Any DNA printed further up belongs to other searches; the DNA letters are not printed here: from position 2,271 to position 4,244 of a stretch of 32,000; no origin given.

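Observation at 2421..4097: Unusual single-polypeptide fusion of a TPR-like domain to a complete DEDDy 3'-5' exonuclease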

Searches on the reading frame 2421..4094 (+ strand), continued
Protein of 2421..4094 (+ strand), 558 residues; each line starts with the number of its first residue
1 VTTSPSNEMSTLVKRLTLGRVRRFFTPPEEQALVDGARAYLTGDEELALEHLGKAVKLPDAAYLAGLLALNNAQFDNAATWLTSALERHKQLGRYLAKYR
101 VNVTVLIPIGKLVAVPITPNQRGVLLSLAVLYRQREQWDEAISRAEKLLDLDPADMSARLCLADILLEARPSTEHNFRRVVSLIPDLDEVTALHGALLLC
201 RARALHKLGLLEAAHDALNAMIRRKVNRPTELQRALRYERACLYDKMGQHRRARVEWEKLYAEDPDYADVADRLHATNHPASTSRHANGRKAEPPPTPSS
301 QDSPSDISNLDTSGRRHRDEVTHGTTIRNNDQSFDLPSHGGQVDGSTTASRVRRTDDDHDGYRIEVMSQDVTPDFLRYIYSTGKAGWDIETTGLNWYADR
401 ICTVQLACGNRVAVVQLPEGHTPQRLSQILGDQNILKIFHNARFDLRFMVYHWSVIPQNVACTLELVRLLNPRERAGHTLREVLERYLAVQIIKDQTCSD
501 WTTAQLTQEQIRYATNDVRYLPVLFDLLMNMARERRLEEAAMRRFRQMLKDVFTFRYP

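Call 59: search_protein_representatives(protein=window:2421-4094:+)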
Query: 558 residues. Proteins with E-value up to 0.001 (for the whole library): 5364; up to 1e-10: 882; up to 1e-30: 136. The best 150 are listed.
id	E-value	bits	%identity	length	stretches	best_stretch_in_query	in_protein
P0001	0.0e+00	1190.9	96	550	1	9-558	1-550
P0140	2.3e-61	224.6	48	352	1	14-274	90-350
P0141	1.8e-58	215.0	45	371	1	15-274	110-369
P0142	8.1e-58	212.9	43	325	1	13-275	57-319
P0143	1.4e-57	212.1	44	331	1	23-274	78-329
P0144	4.3e-57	210.5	49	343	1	26-274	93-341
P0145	3.8e-53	197.5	38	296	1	9-274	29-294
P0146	9.5e-53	196.2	42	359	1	8-276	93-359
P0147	2.6e-52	194.7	42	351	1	14-274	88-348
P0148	3.2e-52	194.4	38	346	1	14-275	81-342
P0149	2.3e-51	191.6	38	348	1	13-274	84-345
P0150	1.9e-50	188.5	40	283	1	12-274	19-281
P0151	2.3e-50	188.3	42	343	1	4-274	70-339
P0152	1.9e-49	185.3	39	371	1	13-274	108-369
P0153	2.2e-49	185.1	41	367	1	21-274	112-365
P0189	1.0e-42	163.1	39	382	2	160-274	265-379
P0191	3.5e-42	161.3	38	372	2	10-173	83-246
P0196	1.3e-41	159.4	36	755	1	14-277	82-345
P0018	3.2e-41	158.1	40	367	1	12-278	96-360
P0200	1.2e-40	156.2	34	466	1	14-292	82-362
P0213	2.5e-39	151.9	42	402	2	13-169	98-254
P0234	7.9e-35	137.0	34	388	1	15-270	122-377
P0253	2.2e-33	132.2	34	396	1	23-307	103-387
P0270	4.8e-31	124.5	34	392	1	15-274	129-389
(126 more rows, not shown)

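Call 60: search_protein_families(library=pfam, proteins=[P0196, P0200, P0213, P0253, P0234, P0270, P0189, P0191], max_evalue=0.001)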
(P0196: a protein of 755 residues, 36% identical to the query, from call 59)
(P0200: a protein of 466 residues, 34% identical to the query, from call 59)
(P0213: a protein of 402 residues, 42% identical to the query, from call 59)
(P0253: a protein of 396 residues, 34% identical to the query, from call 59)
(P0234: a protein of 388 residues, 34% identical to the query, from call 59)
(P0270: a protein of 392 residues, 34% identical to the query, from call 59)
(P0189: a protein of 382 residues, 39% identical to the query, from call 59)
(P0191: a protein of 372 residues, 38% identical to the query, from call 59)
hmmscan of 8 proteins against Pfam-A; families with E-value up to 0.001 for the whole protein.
P0196 (755 aa): 8 families
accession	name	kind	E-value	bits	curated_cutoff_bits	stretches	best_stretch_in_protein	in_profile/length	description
PF14020.11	DUF4236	-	1.1e-15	58.2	27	1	3-56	1-55/55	Protein of unknown function (DUF4236)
PF14559.12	TPR_19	-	1.5e-09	38.5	25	0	185-223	20-58/68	Tetratricopeptide repeat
PF13428.12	TPR_14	-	3.1e-09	37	23.5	0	192-232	3-43/44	Tetratricopeptide repeat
PF21545.3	T7SS_EccA1_N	-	1.8e-05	24.6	27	1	242-342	145-244/272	T7SS, ESX-1 secretion system protein EccA1, N-terminal domain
PF07719.23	TPR_2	-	2.4e-05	24.5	27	0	305-334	4-33/34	Tetratricopeptide repeat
PF13181.12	TPR_8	-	0.00011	22.5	25.7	0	267-295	5-33/34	Tetratricopeptide repeat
PF13371.12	TPR_9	-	0.00056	20.3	35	0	306-339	33-66/73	Tetratricopeptide repeat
PF13432.12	TPR_16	-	0.00075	20.3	32.7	0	269-334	3-63/65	Tetratricopeptide repeat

P0200 (466 aa): 8 families
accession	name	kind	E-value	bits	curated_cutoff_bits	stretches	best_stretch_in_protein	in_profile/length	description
PF14020.11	DUF4236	-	2.5e-19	69.9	27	1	3-56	1-55/55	Protein of unknown function (DUF4236)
PF13428.12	TPR_14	-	1.9e-09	37.7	23.5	0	192-232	3-43/44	Tetratricopeptide repeat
PF14559.12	TPR_19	-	3.2e-08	34.2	25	0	187-223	22-58/68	Tetratricopeptide repeat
PF13181.12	TPR_8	-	1.9e-07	31.2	25.7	0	267-295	5-33/34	Tetratricopeptide repeat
PF07719.23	TPR_2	-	5.6e-06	26.5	27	0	305-329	4-28/34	Tetratricopeptide repeat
PF13371.12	TPR_9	-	8.4e-06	26.2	35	0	198-224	3-29/73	Tetratricopeptide repeat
PF21545.3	T7SS_EccA1_N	-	3.8e-05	23.6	27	1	259-339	164-241/272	T7SS, ESX-1 secretion system protein EccA1, N-terminal domain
PF13174.12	TPR_6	-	9.7e-05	23.2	26.3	0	192-222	2-32/33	Tetratricopeptide repeat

P0213 (402 aa): 5 families
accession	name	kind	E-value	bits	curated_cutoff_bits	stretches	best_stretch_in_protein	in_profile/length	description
PF14020.11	DUF4236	-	7.9e-18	65.1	27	1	3-56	1-55/55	Protein of unknown function (DUF4236)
PF13428.12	TPR_14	-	5e-10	39.5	23.5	1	209-250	3-44/44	Tetratricopeptide repeat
PF13429.12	TPR_15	-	7.2e-06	26.1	26.2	1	211-252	218-259/280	Tetratricopeptide repeat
PF07719.23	TPR_2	-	1.9e-05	24.9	27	0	210-240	4-34/34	Tetratricopeptide repeat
PF14559.12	TPR_19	-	4.8e-05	24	25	0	220-253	4-37/68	Tetratricopeptide repeat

P0253 (396 aa): 8 families
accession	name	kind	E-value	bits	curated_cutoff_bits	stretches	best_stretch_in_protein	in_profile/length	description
PF14020.11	DUF4236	-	1.1e-13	51.8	27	1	5-58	1-55/55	Protein of unknown function (DUF4236)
PF13428.12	TPR_14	-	1.1e-09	38.4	23.5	1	203-246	2-44/44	Tetratricopeptide repeat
PF13432.12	TPR_16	-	6.5e-09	36.5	32.7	0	206-250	1-44/65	Tetratricopeptide repeat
PF07719.23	TPR_2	-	5.1e-07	29.8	27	0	141-168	3-30/34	Tetratricopeptide repeat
PF13174.12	TPR_6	-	0.00016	22.5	26.3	0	203-232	1-30/33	Tetratricopeptide repeat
PF24575.1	TPR_Slam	-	0.00061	20.6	35.2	0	142-172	50-80/104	Surface lipoprotein assembly modifier, N-terminal TPR repeats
PF13371.12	TPR_9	-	0.00098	19.5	35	0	316-352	30-66/73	Tetratricopeptide repeat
PF13181.12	TPR_8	-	0.001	19.5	25.7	0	205-227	4-26/34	Tetratricopeptide repeat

P0234 (388 aa): 6 families
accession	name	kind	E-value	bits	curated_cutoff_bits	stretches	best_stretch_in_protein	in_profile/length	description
PF13428.12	TPR_14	-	3.2e-12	46.3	23.5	0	304-342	3-41/44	Tetratricopeptide repeat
PF14559.12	TPR_19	-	1.1e-05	26.1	25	0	302-335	25-58/68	Tetratricopeptide repeat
PF13174.12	TPR_6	-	0.00018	22.4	26.3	0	346-373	5-32/33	Tetratricopeptide repeat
PF13424.12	TPR_12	-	0.00019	22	30.1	0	302-366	3-70/77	Tetratricopeptide repeat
PF07719.23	TPR_2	-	0.00024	21.4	27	0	304-331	3-30/34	Tetratricopeptide repeat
PF09613.16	HrpB1_HrpK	-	0.00038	20.5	29.3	0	124-179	33-88/126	Bacterial type III secretion protein (HrpB1_HrpK)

P0270 (392 aa): 8 families
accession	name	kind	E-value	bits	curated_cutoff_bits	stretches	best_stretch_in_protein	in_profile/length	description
PF14020.11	DUF4236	-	7.1e-17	62.1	27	1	3-55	1-54/55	Protein of unknown function (DUF4236)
PF13428.12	TPR_14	-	3.1e-12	46.3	23.5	0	238-280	2-44/44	Tetratricopeptide repeat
PF07719.23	TPR_2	-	1.8e-09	37.4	27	0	352-382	4-34/34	Tetratricopeptide repeat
PF13174.12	TPR_6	-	7.3e-08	33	26.3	0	239-268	2-31/33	Tetratricopeptide repeat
PF13181.12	TPR_8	-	3.7e-07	30.2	25.7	0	352-381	4-33/34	Tetratricopeptide repeat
PF14559.12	TPR_19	-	7.4e-06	26.6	25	0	361-391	3-33/68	Tetratricopeptide repeat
PF24575.1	TPR_Slam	-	0.00022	22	35.2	0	234-292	44-102/104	Surface lipoprotein assembly modifier, N-terminal TPR repeats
PF21545.3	T7SS_EccA1_N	-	0.00069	19.4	27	0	238-386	100-241/272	T7SS, ESX-1 secretion system protein EccA1, N-terminal domain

P0189 (382 aa): 3 families
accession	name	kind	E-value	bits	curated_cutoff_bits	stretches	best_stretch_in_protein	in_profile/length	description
PF14020.11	DUF4236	-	8.7e-21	74.6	27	1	3-56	1-55/55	Protein of unknown function (DUF4236)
PF13428.12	TPR_14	-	7.9e-06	26.5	23.5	0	191-230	5-44/44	Tetratricopeptide repeat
PF07719.23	TPR_2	-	0.00035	20.9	27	0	125-152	2-29/34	Tetratricopeptide repeat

P0191 (372 aa): 14 families
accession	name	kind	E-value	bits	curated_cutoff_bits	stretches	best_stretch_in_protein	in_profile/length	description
PF14020.11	DUF4236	-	3.9e-20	72.5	27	1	3-56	1-55/55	Protein of unknown function (DUF4236)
PF07719.23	TPR_2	-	9.2e-16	57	27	1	198-228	4-34/34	Tetratricopeptide repeat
PF14559.12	TPR_19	-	4.9e-15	56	25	1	194-228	24-58/68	Tetratricopeptide repeat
PF13428.12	TPR_14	-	1.1e-12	47.7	23.5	1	197-236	3-42/44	Tetratricopeptide repeat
PF13174.12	TPR_6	-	5.1e-12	46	26.3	0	197-227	2-32/33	Tetratricopeptide repeat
PF13432.12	TPR_16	-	1.6e-10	41.7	32.7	1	297-362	3-63/65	Tetratricopeptide repeat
PF13181.12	TPR_8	-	9.5e-10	38.3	25.7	1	198-228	4-34/34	Tetratricopeptide repeat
PF00515.34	TPR_1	-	1.7e-09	37.5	27.8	0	199-228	5-34/34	Tetratricopeptide repeat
PF12895.13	ANAPC3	-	4.1e-08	33.8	27.2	0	99-157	20-81/82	Anaphase-promoting complex, cyclosome, subunit 3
PF13371.12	TPR_9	-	9e-07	29.3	35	0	332-366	31-65/73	Tetratricopeptide repeat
PF13424.12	TPR_12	-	2.4e-05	24.8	30.1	0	296-357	8-72/77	Tetratricopeptide repeat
PF21545.3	T7SS_EccA1_N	-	4.6e-05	23.3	27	1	272-368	147-242/272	T7SS, ESX-1 secretion system protein EccA1, N-terminal domain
PF25062.1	ARM_TT21_N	-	8.7e-05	22.8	40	0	273-318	10-54/222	Tetratricopeptide repeat protein 21 N-terminal ARM repeat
PF13431.12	TPR_17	-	0.00064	20.2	24.4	0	291-311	13-33/34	Tetratricopeptide repeat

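Call 61: list_cluster_members(proteins=[P0001, window:2421-4094:+])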
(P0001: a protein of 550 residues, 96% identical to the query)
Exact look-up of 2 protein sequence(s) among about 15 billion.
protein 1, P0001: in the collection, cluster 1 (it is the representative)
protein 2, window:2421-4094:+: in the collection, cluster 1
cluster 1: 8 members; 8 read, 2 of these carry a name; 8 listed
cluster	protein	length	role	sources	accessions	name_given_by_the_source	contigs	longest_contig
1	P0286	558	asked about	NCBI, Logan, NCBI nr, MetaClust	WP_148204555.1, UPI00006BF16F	hypothetical protein [Acidothermus cellulolyticus] | status=active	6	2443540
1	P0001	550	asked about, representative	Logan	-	-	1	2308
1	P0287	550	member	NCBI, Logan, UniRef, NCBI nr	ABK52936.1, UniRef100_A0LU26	3'-5' exonuclease [Acidothermus cellulolyticus 11B] | 3'-5' exonuclease n=2 Tax=Acidothermus cellulolyticus TaxID=28049 RepID=A0LU26_ACIC1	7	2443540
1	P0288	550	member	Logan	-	-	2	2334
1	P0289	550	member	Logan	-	-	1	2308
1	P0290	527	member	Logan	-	-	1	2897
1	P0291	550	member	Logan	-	-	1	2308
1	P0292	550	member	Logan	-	-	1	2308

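Call 62: predict_structure(alignment_id=A3)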
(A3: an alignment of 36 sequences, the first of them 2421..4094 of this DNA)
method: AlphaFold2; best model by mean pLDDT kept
length: 558 residues; sequences in the alignment: 36
mean_pLDDT: 84.1   pTM: 0.55
mean pLDDT of the five models: 84.1, 83.6, 83.2, 82.7, 81.8
residues with pLDDT >= 90: 357; 70-90: 112; 50-70: 15; < 50: 74
segments of 3 or more residues with pLDDT < 50: 1-4, 283-349, 556-558
pLDDT, mean of each block of 10 residues (from residue 1): 59 82 88 95 93 98 98 97 98 95 93 94 98 98 98 96 96 95 86 94 97 95 82 94 97 95 86 82 45 39 33 27 25 29 37 74 95 97 97 75 94 92 95 98 92 93 97 88 95 78 87 95 98 98 94 62
secondary structure, 60 per line:
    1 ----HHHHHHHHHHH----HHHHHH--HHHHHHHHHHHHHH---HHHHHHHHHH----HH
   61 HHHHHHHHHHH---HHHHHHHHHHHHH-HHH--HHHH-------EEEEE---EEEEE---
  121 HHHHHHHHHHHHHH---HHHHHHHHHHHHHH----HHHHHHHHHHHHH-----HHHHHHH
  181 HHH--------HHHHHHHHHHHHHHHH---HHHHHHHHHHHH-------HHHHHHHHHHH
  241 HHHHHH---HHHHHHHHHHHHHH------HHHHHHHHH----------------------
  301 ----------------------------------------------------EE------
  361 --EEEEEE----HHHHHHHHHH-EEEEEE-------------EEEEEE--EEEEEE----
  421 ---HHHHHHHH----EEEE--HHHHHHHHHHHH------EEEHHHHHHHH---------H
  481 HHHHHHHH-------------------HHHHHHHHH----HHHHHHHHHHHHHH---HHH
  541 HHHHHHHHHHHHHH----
elements in order: H5-15 H20-25 H28-41 H45-54 H59-71 H75-87 H94-97 E105-109 E113-117 H121-134 H138-151 H156-168 H174-183 H192-207 H211-222 H230-246 H250-263 H270-278 E363-368 H373-382 E384-389 E403-408 E411-416 H424-431 E436-439 H442-453 E460-462 H463-470 H480-488 H508-516 H521-534 H538-554

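Call 67: fold_search(model_id=the predicted structure, library=pdb)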
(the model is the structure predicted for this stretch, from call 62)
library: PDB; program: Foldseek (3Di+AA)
matches with E <= 10: 1749; with E <= 0.001: 157
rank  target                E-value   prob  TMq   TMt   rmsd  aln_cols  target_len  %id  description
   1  9f7g_A                3.2e-14  1.00  0.34  0.89   2.1       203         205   38  Nocardioides diDNase bound to deoxy-pGG (released 2024-12-04)
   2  9f7d_A                1.6e-11  1.00  0.33  0.88   2.5       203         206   31  Rhodococcus diDNase bound to deoxy-pGG (released 2024-12-04)
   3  9f7j                  3.9e-11  1.00  0.32  0.88   2.5       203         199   30  Rhodococcus diDNase in apo state (released 2024-12-04)
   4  5zo5_A                4.0e-10  1.00  0.32  0.86   1.5       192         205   31  active state of the nuclease (released 2019-04-10)
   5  7mpr_A                9.8e-10  1.00  0.32  0.85   1.7       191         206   31  Brucella melitensis NrnC (released 2021-09-15)
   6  5zo3_B                1.3e-09  1.00  0.32  0.85   1.5       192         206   31  apo form of the nuclease (released 2019-04-10)
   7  7mps_C                1.3e-09  1.00  0.32  0.85   1.7       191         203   31  Brucella melitensis NrnC with engaged loop (released 2021-09-15)
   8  7mqe_K                1.5e-09  1.00  0.31  0.84   1.9       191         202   32  Bartonella henselae NrnC complexed with pAGG. C1 reconstruction. (released 2021-09-15)
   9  7mpl_M                1.9e-09  1.00  0.32  0.86   1.5       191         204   32  Bartonella henselae NrnC bound to pGG (released 2021-09-15)
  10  7mpl_C                1.9e-09  1.00  0.32  0.85   1.8       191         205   32  Bartonella henselae NrnC bound to pGG (released 2021-09-15)
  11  5zo3_A                2.1e-09  1.00  0.32  0.85   1.5       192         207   31  apo form of the nuclease (released 2019-04-10)
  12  7mps_A                2.3e-09  1.00  0.32  0.85   1.7       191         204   32  Brucella melitensis NrnC with engaged loop (released 2021-09-15)
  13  7mpl_A                2.7e-09  1.00  0.32  0.84   1.9       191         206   32  Bartonella henselae NrnC bound to pGG (released 2021-09-15)
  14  7mpu_A                2.9e-09  1.00  0.32  0.85   1.5       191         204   31  Brucella melitensis NrnC bound to pGG (released 2021-09-15)
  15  7mpt_B                2.9e-09  1.00  0.32  0.85   1.5       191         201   30  Brucella melitensis NrnC with bound Mg2+ (released 2021-09-15)
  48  1yt3                  1.6e-05  1.00  0.31  0.45   2.8       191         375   25  Crystal Structure of Escherichia coli RNase D, an exoribonuclease involved in structured RNA processing (released 2005-08-09)
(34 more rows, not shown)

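Call 68: find_encoding_contigs(protein=window:2445-4094:+, flank=10000, max_places=4)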
Protein window:2445-4094:+ (550 aa): 7 contigs read that carry it; 4 places shown.
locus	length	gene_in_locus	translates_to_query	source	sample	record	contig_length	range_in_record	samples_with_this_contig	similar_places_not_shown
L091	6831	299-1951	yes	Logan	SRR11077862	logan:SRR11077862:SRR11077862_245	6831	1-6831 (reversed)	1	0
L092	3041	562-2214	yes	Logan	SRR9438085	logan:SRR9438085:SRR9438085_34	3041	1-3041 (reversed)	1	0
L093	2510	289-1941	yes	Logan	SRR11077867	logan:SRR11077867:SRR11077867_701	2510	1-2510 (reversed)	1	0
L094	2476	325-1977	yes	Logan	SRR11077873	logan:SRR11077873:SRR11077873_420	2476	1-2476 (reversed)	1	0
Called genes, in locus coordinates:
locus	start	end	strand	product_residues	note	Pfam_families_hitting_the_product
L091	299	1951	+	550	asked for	PF07719:TPR_2 (faint), PF01612:DNA_pol_A_exo1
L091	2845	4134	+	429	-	PF04389:Peptidase_M28 (weak), PF01546:Peptidase_M20, PF07687:M20_dimer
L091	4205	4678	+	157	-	-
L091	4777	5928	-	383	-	PF13538:UvrD_C_2 (weak)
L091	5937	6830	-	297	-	?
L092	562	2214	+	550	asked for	PF07719:TPR_2 (faint), PF01612:DNA_pol_A_exo1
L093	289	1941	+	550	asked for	PF07719:TPR_2 (faint), PF01612:DNA_pol_A_exo1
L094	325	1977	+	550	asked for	PF07719:TPR_2 (faint), PF01612:DNA_pol_A_exo1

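Call 74: search_protein_families(library=phrogs, proteins=[window:2421-4094:+, P0002, P0018], max_evalue=0.001)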
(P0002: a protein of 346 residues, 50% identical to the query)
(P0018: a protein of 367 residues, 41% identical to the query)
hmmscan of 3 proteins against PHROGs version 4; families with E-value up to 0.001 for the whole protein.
window:2421-4094:+ (558 aa): 3 families
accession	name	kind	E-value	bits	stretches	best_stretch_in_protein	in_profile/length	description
phrog_17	-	DNA, RNA and nucleotide metabolism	3.5e-16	59.4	1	377-538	665-840/1445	DNA polymerase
phrog_192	-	DNA, RNA and nucleotide metabolism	5.6e-05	23.6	0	440-487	193-244/397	DNA polymerase exonuclease subunit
phrog_31382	-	DNA, RNA and nucleotide metabolism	0.00025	20.9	1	413-518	73-183/427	3'-5' exonuclease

P0002 (346 aa): 8 families
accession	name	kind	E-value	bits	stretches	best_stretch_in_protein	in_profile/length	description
phrog_18347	-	unknown function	3.8e-19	70.1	1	1-62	1-64/397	-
phrog_27590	-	unknown function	3.6e-17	64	1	1-73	1-76/148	-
phrog_38135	-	unknown function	6.8e-16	59.1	1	1-60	1-61/441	-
phrog_17982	-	unknown function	8.2e-16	58.9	1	1-69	1-69/390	-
phrog_9336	-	unknown function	6.8e-14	53.1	1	1-80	1-82/198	-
phrog_8279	-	unknown function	2.5e-11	44.9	1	1-73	1-75/133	-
phrog_28047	-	unknown function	5.2e-09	37.1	1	2-53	2-53/177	-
phrog_7974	-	unknown function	1e-07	32.8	1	1-59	1-60/213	-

P0018 (367 aa): 9 families
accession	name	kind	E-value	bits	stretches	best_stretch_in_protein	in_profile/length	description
phrog_17982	-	unknown function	8.6e-17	62.1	1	1-75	1-76/390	-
phrog_18347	-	unknown function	1.1e-15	58.7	1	1-61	1-63/397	-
phrog_38135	-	unknown function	7.9e-15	55.6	1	1-59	1-60/441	-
phrog_27590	-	unknown function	2.3e-14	54.9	1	1-63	1-63/148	-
phrog_9336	-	unknown function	1.1e-11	45.9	1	1-64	1-64/198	-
phrog_8279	-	unknown function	2.5e-09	38.5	1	1-57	1-58/133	-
phrog_28047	-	unknown function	4.2e-08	34.1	1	2-53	2-53/177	-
phrog_7974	-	unknown function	2.1e-07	31.8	1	1-63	1-64/213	-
phrog_24584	-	unknown function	5.9e-07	30.7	1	2-56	3-57/68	-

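Call 75: find_related_loci(query=window:2421-4094:+, collection=viral_contigs, flank=8000)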
Query window:2421-4094:+ (558 aa) in viral_contigs; peptide patterns used: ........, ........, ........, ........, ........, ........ (x = any residue, [..] = any of these).
No stretch of DNA in the collection matches any of the patterns.
